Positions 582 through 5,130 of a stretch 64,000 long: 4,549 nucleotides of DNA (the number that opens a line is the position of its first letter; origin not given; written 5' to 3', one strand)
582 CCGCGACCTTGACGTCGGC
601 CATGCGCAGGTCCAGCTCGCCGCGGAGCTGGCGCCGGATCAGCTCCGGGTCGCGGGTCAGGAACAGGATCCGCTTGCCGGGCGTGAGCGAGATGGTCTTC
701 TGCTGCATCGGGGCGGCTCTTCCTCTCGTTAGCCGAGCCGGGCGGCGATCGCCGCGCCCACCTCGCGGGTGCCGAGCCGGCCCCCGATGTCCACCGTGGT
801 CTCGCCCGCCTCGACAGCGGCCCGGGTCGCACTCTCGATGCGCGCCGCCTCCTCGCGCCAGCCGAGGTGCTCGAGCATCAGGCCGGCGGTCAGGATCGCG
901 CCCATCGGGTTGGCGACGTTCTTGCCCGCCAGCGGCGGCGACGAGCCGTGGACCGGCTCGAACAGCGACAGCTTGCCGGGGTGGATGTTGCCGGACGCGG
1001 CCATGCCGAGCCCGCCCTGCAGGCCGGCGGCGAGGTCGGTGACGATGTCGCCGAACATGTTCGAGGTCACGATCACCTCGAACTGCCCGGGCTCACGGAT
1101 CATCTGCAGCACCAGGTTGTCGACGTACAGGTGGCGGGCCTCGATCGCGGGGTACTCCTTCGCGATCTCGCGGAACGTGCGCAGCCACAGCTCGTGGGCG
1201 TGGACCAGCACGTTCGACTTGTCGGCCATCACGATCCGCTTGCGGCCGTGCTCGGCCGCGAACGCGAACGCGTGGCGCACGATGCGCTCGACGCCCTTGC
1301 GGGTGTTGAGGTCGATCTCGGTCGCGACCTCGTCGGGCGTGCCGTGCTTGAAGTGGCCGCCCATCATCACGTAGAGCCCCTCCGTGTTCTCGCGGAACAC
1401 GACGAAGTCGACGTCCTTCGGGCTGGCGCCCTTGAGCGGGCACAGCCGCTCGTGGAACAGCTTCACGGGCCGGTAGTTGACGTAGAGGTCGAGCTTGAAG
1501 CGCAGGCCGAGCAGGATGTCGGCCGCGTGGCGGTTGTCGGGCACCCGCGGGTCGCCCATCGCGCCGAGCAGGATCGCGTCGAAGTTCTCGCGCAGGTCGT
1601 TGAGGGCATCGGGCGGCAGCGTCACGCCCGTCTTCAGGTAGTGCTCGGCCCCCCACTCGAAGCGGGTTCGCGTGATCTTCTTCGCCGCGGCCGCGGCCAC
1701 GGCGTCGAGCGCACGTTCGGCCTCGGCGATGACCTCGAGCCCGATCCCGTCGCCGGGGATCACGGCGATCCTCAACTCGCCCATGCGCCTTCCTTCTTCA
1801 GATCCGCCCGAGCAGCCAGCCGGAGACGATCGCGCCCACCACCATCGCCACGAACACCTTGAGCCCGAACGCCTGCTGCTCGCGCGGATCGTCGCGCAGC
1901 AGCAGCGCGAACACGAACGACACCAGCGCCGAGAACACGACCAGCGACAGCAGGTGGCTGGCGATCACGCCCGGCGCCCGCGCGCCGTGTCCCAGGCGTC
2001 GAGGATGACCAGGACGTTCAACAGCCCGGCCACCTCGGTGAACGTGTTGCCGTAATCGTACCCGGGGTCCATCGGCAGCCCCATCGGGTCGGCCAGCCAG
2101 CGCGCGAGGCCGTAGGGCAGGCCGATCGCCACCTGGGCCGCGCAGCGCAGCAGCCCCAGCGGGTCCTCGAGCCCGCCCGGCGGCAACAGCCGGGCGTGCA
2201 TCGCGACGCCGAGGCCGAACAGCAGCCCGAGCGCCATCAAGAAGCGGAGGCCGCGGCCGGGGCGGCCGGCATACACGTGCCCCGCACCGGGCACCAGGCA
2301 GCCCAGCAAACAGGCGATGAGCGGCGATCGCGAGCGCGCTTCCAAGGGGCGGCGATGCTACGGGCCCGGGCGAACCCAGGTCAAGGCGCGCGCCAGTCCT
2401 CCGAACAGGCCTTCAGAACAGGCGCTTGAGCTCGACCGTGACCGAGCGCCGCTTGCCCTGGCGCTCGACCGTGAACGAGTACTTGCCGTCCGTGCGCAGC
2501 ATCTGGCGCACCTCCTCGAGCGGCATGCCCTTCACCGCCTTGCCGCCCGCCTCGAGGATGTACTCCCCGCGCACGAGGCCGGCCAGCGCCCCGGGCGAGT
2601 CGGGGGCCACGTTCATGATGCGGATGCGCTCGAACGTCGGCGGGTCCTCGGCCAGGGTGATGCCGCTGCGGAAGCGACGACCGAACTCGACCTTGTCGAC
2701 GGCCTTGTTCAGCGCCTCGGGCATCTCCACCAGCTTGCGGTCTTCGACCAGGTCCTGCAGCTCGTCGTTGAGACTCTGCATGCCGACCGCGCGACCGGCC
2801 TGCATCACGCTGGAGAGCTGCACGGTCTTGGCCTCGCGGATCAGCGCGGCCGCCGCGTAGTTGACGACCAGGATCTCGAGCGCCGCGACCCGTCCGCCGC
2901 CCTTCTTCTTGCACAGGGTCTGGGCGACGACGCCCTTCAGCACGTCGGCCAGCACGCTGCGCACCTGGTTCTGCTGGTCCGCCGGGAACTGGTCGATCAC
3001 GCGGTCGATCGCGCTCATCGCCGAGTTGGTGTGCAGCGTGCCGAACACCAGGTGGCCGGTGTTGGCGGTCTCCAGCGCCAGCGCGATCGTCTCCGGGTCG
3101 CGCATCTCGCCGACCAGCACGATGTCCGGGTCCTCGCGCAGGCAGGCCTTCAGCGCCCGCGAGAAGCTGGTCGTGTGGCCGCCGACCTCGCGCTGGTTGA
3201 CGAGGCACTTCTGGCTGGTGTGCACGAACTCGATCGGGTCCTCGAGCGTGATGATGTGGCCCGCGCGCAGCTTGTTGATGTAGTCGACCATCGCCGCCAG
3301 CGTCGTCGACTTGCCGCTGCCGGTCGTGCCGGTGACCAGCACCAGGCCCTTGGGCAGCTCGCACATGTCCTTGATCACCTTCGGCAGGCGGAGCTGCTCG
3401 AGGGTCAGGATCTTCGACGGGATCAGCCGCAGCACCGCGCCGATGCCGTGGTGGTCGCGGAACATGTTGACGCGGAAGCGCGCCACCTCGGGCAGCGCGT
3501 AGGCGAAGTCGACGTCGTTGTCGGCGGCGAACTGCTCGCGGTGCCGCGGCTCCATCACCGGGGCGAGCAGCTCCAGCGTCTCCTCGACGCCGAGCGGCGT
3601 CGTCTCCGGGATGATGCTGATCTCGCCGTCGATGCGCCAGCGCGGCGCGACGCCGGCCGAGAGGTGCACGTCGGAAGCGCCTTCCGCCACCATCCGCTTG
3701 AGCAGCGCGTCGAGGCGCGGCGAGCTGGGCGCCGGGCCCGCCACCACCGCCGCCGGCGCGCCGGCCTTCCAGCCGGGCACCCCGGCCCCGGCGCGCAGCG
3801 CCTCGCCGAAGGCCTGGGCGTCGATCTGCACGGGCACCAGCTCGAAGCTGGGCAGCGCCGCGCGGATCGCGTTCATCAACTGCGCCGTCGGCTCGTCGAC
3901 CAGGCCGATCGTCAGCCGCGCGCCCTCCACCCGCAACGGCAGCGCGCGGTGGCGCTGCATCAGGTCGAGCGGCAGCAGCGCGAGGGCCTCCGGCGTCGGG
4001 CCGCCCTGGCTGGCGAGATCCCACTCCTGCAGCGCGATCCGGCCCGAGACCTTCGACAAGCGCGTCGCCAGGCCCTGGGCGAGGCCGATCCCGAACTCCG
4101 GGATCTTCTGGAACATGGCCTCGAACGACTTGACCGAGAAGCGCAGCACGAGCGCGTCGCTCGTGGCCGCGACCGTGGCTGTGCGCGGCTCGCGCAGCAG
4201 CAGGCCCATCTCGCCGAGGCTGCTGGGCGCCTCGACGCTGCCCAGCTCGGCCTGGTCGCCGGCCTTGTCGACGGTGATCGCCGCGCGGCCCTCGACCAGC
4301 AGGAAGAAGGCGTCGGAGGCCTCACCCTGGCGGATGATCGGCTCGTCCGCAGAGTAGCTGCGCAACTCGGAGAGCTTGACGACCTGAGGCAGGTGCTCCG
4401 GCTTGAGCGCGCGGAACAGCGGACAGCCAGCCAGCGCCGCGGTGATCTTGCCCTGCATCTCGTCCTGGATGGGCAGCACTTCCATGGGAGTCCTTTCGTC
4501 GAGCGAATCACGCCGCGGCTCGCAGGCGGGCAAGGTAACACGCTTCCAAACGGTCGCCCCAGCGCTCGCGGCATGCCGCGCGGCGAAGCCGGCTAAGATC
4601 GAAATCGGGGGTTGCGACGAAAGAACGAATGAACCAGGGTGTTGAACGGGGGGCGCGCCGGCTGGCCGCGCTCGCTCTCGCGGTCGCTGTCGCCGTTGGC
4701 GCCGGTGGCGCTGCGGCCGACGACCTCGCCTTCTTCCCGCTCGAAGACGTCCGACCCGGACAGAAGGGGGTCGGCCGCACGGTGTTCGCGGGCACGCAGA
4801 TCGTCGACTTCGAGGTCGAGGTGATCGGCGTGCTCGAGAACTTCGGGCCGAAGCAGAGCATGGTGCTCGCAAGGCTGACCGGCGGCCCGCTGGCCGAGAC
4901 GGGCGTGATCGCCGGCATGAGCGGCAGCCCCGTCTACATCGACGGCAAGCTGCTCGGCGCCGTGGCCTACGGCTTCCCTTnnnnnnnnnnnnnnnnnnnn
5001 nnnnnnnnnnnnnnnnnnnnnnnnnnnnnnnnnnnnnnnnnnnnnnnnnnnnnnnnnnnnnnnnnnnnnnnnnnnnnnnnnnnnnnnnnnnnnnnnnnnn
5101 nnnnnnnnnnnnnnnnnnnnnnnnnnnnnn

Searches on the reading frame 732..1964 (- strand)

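Call 18: search_protein_families(library=pfam, proteins=[window:732-1964:-], max_evalue=0.0001)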
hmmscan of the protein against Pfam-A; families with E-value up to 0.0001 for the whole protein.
window:732-1964:- (411 aa): 1 family
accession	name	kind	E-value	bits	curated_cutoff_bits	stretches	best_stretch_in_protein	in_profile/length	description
PF00180.25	Iso_dh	-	2.9e-97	326.5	27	1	66-405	2-347/348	Isocitrate/isopropylmalate dehydrogenase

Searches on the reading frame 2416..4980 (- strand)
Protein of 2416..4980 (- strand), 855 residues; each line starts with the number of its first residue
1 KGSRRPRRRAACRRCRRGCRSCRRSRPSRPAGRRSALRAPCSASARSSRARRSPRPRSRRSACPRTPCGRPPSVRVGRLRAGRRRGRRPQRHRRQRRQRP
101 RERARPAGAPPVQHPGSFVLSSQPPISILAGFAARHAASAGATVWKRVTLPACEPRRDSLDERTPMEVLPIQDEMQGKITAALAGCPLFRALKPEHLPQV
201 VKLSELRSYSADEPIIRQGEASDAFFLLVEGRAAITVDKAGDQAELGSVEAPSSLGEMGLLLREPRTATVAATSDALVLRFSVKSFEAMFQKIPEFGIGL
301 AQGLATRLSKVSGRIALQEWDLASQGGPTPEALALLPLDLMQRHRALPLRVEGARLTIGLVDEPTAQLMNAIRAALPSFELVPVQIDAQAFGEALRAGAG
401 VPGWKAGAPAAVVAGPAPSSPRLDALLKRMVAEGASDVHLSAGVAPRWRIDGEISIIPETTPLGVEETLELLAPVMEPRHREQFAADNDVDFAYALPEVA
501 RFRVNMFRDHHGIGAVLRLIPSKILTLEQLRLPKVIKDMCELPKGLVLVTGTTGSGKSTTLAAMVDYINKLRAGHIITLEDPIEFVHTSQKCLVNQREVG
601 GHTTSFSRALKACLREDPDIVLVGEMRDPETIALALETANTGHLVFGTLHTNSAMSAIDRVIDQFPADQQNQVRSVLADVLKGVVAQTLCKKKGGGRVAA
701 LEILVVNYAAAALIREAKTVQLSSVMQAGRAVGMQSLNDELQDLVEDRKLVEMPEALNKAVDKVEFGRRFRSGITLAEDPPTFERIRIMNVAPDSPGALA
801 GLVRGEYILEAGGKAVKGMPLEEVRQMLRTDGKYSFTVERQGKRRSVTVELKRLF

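Call 18: search_protein_families(library=pfam, proteins=[window:2416-4980:-], max_evalue=0.0001)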
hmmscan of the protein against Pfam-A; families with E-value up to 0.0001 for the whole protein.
window:2416-4980:- (855 aa): 4 families
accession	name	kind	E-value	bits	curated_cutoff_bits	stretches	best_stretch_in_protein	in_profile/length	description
PF00437.27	T2SSE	-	4.8e-46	157.5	24.9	1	417-731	6-314/370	Type II/IV secretion system protein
PF00027.35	cNMP_binding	-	6.2e-18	65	27.5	1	207-292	2-88/89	Cyclic nucleotide-binding domain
PF17820.7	PDZ_6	-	1.3e-08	34.9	27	1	788-833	2-45/54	PDZ domain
PF05157.20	MshEN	-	5e-08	33.2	23.1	1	328-396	13-81/90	MshEN domain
